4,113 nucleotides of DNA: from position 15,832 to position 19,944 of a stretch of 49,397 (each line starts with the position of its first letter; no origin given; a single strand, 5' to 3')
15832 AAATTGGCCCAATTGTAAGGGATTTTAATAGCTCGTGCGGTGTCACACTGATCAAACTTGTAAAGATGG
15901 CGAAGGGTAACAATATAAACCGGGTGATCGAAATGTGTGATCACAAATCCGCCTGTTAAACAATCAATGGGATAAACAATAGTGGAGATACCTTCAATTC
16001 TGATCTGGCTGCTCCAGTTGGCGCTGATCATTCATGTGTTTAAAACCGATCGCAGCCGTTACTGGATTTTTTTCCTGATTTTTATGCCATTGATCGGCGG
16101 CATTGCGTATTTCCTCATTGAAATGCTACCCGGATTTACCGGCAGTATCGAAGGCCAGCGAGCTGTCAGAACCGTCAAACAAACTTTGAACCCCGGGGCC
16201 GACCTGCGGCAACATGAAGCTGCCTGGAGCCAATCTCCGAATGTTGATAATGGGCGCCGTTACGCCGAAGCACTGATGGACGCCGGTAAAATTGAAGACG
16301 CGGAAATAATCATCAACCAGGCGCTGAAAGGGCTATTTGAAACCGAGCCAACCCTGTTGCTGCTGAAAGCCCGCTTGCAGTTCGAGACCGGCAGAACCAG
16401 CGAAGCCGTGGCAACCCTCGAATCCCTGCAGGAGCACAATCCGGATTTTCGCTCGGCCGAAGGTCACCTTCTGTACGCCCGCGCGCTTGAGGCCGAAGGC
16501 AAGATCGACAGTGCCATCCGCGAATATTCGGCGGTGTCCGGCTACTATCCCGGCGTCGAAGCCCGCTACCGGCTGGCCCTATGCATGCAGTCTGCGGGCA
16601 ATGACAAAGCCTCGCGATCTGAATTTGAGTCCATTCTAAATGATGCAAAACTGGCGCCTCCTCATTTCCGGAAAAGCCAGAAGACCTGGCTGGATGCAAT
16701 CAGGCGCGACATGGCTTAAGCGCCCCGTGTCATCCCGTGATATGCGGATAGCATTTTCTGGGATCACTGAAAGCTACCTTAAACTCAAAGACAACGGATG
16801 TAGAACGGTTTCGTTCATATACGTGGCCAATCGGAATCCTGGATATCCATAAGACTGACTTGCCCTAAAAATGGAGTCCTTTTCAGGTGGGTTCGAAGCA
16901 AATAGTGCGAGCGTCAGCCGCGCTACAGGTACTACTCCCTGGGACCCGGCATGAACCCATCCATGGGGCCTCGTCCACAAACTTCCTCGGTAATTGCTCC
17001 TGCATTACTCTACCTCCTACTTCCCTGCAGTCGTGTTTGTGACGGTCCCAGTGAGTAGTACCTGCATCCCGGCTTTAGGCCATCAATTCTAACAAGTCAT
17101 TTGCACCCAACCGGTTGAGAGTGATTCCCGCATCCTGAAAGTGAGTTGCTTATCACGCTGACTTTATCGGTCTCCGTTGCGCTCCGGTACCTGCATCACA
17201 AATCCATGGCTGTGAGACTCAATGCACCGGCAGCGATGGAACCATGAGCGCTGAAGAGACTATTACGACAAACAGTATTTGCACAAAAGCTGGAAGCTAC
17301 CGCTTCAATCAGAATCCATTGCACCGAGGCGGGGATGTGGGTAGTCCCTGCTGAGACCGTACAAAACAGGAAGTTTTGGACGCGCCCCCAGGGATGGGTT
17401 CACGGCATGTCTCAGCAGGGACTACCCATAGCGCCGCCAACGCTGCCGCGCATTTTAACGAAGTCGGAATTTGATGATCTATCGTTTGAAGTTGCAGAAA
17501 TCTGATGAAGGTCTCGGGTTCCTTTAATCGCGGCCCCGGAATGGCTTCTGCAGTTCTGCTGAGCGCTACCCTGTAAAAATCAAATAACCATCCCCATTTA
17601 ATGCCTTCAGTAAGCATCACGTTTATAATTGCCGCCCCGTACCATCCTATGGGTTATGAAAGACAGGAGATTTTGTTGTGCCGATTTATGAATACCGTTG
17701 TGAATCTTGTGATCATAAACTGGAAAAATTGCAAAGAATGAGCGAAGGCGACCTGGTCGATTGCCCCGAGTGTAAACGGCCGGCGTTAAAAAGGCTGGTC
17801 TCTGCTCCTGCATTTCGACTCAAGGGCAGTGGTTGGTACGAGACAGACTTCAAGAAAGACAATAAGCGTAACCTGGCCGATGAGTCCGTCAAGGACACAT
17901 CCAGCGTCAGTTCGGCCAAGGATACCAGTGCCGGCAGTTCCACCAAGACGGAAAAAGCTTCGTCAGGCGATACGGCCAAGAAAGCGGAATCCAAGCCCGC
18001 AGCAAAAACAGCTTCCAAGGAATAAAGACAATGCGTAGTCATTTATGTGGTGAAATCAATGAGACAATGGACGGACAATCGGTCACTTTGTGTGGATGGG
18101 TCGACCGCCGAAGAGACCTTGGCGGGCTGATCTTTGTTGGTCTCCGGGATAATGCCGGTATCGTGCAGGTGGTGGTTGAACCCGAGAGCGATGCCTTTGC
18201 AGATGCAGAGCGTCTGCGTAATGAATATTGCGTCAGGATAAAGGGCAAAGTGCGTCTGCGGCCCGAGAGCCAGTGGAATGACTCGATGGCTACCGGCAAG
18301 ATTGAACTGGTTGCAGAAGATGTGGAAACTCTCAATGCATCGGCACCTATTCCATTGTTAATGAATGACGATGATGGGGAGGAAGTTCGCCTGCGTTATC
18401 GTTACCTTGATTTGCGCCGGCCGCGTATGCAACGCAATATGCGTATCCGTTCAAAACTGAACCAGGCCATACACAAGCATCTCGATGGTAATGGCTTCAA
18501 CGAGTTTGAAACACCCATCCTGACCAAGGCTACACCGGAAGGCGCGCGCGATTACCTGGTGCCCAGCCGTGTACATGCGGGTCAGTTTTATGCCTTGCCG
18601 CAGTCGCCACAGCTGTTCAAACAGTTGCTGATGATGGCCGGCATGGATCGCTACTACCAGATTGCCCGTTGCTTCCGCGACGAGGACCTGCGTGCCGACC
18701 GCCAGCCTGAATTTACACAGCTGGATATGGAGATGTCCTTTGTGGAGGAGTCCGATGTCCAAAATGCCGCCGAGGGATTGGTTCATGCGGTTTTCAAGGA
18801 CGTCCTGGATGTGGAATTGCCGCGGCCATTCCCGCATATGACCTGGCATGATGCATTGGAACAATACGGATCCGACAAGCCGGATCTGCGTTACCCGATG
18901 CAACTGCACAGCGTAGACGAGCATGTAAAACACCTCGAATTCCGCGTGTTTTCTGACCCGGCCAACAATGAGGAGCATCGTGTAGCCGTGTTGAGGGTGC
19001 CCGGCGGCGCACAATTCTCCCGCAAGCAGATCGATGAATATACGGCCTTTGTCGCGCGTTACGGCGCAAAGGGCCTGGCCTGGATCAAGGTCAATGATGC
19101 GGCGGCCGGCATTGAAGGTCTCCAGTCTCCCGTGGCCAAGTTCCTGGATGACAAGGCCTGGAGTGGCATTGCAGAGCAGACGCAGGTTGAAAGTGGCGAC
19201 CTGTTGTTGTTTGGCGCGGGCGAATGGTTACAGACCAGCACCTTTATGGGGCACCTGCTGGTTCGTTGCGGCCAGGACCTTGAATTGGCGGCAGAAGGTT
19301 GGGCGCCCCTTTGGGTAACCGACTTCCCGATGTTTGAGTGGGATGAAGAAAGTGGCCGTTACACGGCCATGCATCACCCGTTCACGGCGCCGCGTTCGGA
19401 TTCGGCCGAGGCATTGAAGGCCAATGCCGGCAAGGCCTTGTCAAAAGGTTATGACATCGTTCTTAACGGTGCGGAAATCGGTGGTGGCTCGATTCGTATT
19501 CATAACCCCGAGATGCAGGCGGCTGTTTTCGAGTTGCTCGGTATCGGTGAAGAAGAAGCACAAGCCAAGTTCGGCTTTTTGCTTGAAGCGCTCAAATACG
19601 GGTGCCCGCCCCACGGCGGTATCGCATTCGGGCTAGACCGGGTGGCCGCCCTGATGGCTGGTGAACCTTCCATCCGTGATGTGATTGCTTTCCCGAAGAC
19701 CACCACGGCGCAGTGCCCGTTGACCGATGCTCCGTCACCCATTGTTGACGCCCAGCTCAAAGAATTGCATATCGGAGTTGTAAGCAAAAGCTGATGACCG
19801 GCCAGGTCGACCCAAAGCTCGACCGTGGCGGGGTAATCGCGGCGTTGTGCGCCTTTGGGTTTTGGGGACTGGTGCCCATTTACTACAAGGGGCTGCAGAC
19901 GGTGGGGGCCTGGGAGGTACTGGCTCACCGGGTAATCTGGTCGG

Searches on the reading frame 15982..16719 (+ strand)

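Call 92: search_protein_families(library=pfam, proteins=[window:15982-16719:+], max_evalue=0.00001)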
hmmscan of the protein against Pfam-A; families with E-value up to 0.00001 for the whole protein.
window:15982-16719:+ (245 aa): 5 families
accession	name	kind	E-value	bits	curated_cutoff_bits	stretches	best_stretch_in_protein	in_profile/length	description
PF14559.12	TPR_19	-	2.2e-16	60.4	25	0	123-167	25-67/68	Tetratricopeptide repeat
PF13174.12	TPR_6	-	1.8e-10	41.2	26.3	0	126-155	3-32/33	Tetratricopeptide repeat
PF13428.12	TPR_14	-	2.4e-10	40.5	23.5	0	92-132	5-44/44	Tetratricopeptide repeat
PF13432.12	TPR_16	-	1.5e-08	35.3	32.7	0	166-218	4-57/65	Tetratricopeptide repeat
PF07719.23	TPR_2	-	1.7e-06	28.2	27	0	159-184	1-26/34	Tetratricopeptide repeat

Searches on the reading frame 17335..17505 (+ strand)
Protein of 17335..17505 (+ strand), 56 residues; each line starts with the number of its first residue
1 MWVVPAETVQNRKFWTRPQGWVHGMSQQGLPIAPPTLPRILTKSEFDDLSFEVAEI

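Call 76: search_protein_families(library=pfam, proteins=[window:17335-17505:+], max_evalue=1)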
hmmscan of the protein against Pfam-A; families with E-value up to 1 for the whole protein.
window:17335-17505:+ (56 aa): 1 family
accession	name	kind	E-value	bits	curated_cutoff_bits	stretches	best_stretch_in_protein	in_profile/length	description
PF08857.17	ParBc_2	-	0.22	12.1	23.6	1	8-45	84-123/158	Putative ParB-like nuclease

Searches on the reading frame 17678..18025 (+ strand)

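Call 92: search_protein_families(library=pfam, proteins=[window:17678-18025:+], max_evalue=0.00001)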
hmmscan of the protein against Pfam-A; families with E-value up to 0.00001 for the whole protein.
window:17678-18025:+ (115 aa): 1 family
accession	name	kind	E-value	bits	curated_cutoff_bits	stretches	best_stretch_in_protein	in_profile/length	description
PF09723.15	Zn_ribbon_8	-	6e-17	61.8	34.4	1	1-41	1-41/41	Zinc ribbon domain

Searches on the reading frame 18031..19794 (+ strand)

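Call 92: search_protein_families(library=pfam, proteins=[window:18031-19794:+], max_evalue=0.00001)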
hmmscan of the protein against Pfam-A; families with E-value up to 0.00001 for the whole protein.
window:18031-19794:+ (587 aa): 3 families
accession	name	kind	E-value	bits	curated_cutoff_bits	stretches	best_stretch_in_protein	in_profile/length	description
PF00152.25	tRNA-synt_2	-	1.4e-123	412.3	25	1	117-557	2-307/308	tRNA synthetases class II (D, K and N)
PF02938.19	GAD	-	9.2e-27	93.6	23.4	1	307-401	1-90/95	GAD domain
PF01336.31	tRNA_anti-codon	-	1.3e-17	64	27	1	18-101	1-75/75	OB-fold nucleic acid binding domain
